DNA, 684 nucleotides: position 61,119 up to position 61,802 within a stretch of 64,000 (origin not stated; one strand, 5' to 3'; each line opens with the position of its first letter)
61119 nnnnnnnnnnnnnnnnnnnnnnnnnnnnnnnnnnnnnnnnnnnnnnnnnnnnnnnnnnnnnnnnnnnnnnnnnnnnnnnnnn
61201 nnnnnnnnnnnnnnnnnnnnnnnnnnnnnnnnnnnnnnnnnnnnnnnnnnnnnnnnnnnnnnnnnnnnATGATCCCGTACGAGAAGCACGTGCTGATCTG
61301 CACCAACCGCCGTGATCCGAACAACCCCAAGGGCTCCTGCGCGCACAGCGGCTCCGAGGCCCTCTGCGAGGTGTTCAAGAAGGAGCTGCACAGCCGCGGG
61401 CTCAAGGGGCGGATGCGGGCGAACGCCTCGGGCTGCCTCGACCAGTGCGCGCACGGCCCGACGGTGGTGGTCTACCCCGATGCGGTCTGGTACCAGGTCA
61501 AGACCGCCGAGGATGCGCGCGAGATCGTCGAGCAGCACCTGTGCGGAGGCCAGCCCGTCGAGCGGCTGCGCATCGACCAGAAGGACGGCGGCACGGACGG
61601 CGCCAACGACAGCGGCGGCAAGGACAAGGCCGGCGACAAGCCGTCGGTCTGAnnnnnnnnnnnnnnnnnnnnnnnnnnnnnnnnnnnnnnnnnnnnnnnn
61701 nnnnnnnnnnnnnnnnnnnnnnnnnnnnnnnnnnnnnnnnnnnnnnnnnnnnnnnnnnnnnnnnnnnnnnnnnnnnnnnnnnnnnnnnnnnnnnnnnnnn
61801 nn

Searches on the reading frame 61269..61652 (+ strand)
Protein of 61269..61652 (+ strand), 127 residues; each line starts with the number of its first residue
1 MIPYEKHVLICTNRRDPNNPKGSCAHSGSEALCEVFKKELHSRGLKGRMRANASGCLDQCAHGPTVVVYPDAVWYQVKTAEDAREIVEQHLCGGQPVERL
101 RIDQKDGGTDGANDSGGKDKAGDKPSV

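Call 4: search_protein_families(library=pfam, proteins=[window:61269-61652:+], max_evalue=0.01)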
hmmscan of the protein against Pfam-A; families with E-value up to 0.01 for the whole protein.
window:61269-61652:+ (127 aa): 1 family
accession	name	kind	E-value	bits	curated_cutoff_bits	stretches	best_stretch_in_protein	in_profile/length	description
PF01257.25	2Fe-2S_thioredx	-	0.00062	20.1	24.8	1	23-89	75-143/145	Thioredoxin-like [2Fe-2S] ferredoxin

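Call 5: search_protein_families(library=ncbifam, proteins=[window:61269-61652:+], max_evalue=0.01)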
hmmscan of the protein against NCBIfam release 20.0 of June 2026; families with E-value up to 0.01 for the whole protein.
window:61269-61652:+ (127 aa): 5 families
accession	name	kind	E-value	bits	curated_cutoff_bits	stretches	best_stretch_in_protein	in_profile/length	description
NF041613.1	fdxn_Azotob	equivalog_domain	9.2e-23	80.5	195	1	5-97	5-97/107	2Fe-2S ferredoxin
NF041612.1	fdxn_Clost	equivalog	3.2e-22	79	150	1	1-102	1-102/102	2Fe-2S ferredoxin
TIGR01958.1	nuoE_fam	subfamily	0.0033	17.6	142.4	1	23-89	78-146/148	NADH-quinone oxidoreductase subunit NuoE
NF009040.0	PRK12373.1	equivalog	0.0044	16.8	514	1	23-97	100-176/400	NADH-quinone oxidoreductase subunit E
NF005724.0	PRK07539.1-4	equivalog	0.0046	16.8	280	1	23-97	103-179/240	NADH-quinone oxidoreductase subunit NuoE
